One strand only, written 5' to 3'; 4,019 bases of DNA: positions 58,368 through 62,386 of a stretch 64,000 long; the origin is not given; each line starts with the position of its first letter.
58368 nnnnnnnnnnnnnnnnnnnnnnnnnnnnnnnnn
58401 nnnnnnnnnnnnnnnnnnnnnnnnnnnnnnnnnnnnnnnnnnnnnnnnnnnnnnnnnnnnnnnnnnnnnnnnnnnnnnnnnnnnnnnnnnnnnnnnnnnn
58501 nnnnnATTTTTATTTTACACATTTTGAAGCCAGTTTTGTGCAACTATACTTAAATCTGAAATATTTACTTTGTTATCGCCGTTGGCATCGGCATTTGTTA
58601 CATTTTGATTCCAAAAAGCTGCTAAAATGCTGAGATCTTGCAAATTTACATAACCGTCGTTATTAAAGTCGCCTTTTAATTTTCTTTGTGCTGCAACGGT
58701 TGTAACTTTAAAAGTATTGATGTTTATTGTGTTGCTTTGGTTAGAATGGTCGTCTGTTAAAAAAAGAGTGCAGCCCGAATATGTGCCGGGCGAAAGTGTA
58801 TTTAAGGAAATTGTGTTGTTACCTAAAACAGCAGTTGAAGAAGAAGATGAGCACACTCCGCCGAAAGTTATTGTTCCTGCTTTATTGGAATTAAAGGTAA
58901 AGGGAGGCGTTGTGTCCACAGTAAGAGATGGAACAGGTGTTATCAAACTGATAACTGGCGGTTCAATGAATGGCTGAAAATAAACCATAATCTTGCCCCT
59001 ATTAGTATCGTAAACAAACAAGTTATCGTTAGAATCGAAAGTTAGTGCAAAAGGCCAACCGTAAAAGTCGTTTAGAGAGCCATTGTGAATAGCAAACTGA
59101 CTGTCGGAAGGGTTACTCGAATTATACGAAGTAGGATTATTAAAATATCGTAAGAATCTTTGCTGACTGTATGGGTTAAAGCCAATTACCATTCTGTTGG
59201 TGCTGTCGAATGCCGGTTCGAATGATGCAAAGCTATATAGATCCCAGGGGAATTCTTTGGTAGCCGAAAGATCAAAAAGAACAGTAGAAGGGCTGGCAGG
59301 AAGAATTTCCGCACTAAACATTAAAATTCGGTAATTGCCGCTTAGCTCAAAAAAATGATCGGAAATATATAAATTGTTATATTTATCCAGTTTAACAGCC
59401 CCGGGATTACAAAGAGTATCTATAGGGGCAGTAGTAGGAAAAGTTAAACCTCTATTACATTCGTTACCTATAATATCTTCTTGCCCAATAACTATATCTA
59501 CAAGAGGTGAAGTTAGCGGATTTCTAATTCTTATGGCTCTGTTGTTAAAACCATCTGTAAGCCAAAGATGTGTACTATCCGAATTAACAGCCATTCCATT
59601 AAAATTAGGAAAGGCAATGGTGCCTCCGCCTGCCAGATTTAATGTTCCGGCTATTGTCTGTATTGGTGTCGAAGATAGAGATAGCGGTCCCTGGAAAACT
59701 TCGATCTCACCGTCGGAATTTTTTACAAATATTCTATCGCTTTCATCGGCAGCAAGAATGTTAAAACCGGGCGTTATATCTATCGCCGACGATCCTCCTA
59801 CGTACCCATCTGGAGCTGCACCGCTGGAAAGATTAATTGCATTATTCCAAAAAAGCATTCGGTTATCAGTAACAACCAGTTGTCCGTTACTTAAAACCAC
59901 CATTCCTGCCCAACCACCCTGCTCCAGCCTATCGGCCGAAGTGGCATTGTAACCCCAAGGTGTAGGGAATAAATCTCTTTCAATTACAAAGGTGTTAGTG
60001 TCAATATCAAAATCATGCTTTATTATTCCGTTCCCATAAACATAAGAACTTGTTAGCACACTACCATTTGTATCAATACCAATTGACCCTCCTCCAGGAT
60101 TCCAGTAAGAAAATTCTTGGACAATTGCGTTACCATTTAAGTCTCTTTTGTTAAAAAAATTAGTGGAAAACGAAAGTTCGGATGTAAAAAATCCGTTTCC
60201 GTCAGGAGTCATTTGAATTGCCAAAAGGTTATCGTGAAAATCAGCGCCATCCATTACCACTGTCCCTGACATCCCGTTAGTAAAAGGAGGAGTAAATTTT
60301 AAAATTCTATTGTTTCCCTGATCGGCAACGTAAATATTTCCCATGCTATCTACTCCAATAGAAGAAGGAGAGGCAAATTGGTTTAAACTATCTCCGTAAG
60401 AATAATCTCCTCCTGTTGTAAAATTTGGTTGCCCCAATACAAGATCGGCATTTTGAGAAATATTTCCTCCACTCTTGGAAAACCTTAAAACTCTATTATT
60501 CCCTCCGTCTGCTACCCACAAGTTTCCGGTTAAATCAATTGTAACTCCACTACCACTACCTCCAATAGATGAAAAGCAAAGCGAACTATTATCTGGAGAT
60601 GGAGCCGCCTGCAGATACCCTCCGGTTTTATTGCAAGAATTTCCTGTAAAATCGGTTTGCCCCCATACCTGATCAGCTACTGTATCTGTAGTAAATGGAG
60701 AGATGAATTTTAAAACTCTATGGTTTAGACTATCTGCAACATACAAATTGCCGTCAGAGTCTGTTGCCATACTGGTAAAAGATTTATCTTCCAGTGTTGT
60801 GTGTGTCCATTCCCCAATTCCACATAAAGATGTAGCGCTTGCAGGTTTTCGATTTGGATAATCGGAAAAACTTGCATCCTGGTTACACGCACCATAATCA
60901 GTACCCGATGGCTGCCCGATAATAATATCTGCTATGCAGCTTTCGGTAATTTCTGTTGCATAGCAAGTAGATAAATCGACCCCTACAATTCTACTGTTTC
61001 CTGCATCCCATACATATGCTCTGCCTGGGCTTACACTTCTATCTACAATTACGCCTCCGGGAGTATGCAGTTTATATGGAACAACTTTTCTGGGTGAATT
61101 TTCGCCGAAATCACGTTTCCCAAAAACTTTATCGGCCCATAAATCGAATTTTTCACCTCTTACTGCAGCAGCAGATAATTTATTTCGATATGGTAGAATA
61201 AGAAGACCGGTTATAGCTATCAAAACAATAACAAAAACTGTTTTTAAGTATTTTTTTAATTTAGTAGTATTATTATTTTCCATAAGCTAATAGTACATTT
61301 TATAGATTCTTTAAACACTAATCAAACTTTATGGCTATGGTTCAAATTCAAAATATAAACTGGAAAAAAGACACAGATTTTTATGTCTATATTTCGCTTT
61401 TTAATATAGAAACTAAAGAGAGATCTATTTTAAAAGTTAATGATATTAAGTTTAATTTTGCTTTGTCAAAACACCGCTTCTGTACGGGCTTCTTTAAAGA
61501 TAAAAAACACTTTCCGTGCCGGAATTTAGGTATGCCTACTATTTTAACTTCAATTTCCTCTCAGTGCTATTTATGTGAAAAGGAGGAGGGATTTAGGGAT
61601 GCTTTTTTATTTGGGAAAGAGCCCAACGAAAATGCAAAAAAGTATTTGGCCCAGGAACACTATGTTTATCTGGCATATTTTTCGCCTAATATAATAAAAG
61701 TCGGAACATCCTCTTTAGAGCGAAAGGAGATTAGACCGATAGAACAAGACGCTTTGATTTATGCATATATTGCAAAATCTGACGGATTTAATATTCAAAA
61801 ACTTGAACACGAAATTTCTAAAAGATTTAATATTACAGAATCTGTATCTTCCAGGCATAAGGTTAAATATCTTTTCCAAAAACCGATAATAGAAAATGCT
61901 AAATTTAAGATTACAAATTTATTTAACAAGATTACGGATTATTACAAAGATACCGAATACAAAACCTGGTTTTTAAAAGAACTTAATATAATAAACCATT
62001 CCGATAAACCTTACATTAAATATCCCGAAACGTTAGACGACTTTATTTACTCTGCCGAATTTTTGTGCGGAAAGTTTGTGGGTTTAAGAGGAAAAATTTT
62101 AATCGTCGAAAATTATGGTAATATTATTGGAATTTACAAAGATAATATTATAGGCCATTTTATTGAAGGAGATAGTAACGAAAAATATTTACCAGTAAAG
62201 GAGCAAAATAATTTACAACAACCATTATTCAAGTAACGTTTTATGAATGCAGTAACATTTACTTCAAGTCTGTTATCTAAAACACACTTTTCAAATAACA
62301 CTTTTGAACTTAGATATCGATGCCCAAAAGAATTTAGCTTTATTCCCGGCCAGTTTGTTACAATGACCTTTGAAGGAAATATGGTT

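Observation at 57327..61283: Cohesin-dockerin pair: membrane-anchored cohesin-like scaffold next to an NHL-propeller protein carrying a canonical type I dockerin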

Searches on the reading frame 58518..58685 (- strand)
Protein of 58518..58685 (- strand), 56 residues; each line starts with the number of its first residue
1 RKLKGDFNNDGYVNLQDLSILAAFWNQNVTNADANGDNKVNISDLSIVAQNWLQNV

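Call 47: find_homologous_proteins(query=A4, max_evalue=0.1)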
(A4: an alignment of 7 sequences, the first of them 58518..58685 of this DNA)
Query A4 (7 sequences) (56 aa, profile of the alignment): 25 proteins with E <= 0.1 among 46 candidates.
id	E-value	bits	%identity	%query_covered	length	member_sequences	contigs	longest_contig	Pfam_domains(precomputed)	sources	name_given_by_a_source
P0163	1.8e-18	84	45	89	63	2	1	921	PF00404.25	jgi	jgi:hypothetical protein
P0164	5.0e-18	82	46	84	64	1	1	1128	PF00404.25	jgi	jgi:hypothetical protein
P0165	1.6e-17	81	51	88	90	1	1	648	PF00404.25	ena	-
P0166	6.3e-17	79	50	88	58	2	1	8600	PF00404.25,PF13833.13,PF00036.39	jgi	jgi:hypothetical protein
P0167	1.6e-16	78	45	88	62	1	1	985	PF00404.25,PF13833.13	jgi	jgi:hypothetical protein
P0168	2.3e-15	74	43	88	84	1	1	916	PF00404.25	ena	-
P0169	6.6e-15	72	52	84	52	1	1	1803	PF00404.25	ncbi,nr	ncbi:hypothetical protein HY091_00005, partial [Candidatus Kaiserbacteria bacterium]|nr:hypothetical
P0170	4.8e-13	66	43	86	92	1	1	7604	PF00404.25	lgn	-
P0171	6.6e-13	66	38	88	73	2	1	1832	PF00404.25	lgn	-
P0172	2.3e-12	64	50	84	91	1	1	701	PF00404.25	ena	-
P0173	2.3e-11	61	57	89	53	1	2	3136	PF00404.25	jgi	jgi:hypothetical protein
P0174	2.1e-10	58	46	93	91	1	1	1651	PF00404.25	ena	-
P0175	1.8e-7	49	40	84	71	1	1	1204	-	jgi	jgi:hypothetical protein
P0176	3.4e-7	48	38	91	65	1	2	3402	PF00404.25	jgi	jgi:hypothetical protein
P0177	1.9e-6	45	44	71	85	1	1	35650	-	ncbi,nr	ncbi:MAG TPA: hypothetical protein VMR51_02250, partial [Patescibacteria group bacterium]|nr:hypothe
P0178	2.7e-6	45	49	93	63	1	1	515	PF00404.25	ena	-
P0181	9.8e-6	43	44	93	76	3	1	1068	PF00404.25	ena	-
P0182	5.0e-5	41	62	46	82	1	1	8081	PF00404.25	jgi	jgi:hypothetical protein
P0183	2.2e-3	35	61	41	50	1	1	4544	PF00404.25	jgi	jgi:hypothetical protein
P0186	2.8e-2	32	43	38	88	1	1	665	PF00404.25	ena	-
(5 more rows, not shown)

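Call 76: search_solved_structures(query=A4, max_evalue=1, show_alignments=2)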
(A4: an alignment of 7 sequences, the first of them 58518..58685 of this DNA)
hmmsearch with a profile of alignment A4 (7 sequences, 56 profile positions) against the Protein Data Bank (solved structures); distinct sequences matched with E-value up to 1: 50.
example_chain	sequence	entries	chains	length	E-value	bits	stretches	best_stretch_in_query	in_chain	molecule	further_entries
2y3n_B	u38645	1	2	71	7.5e-10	41.7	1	2-50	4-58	CELLULOSOMAL FAMILY-48 PROCESSIVE GLYCOSIDE HYDROLASE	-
4fl4_A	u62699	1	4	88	2.1e-07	33.9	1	4-49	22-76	Glycoside hydrolase family 9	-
2mte_A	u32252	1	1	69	2.7e-06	30.3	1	3-49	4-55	Cellulose 1,4-beta-cellobiosidase (reducing end) CelS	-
1daq_A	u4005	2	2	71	2.9e-06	30.2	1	3-49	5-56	ENDOGLUCANASE SS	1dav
1clc_A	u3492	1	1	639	6.4e-06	29.1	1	5-49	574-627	ENDOGLUCANASE CELD; EC: 3.2.1.4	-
4cj0_A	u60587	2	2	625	6.7e-06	29.1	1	5-49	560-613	ENDOGLUCANASE D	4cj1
2yik_A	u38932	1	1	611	3.3e-05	26.8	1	5-48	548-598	ENDOGLUCANASE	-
2vn6_B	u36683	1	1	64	8.3e-05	25.5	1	5-49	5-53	ENDOGLUCANASE A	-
2vn5_B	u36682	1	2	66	0.0001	25.3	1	5-49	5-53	ENDOGLUCANASE A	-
3ul4_B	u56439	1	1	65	0.00013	24.9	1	4-45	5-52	Cellulosome enzyme, dockerin type I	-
6kg9_A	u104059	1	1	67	0.0007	22.6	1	5-46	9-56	And cellulose-binding endoglucanase family 9 CelL ortholog dockerin domain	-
6kgc_B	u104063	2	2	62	0.0009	22.2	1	5-46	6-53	And cellulose-binding endoglucanase family 9 CelL ortholog dockerin domain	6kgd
6kge_D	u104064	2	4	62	0.00095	22.2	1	5-46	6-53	And cellulose-binding endoglucanase family 9 CelL ortholog dockerin domain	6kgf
2jnk_A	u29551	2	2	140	0.0019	21.2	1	3-43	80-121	Hyalurononglucosaminidase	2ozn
1ohz_B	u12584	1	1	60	0.0036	20.3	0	33-48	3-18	ENDO-1,4-BETA-XYLANASE Y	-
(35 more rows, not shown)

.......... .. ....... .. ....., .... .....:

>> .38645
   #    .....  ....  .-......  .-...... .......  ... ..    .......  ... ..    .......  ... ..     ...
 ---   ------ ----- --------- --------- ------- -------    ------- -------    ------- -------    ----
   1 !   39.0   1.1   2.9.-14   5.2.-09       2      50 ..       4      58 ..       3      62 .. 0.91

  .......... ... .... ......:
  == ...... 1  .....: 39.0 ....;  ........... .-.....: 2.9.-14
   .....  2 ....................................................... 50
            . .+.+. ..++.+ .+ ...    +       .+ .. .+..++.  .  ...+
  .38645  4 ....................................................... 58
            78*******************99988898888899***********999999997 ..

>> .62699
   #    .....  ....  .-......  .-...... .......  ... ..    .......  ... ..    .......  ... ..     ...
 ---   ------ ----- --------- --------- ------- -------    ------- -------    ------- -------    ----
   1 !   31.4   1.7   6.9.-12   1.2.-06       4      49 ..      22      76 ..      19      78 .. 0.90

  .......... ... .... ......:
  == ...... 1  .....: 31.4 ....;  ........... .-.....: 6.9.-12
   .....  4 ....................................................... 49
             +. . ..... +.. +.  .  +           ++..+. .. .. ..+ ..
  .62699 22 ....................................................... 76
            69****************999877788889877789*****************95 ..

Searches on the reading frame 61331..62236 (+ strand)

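Call 7: search_protein_families(library=pfam, proteins=[window:61331-62236:+], max_evalue=0.01)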
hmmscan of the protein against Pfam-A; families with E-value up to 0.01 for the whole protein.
window:61331-62236:+ (301 aa): 1 family
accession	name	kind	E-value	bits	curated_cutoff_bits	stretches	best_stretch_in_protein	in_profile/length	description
PF10977.13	DUF2797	-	9.2e-07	29.4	25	1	100-262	61-215/227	Protein of unknown function (DUF2797)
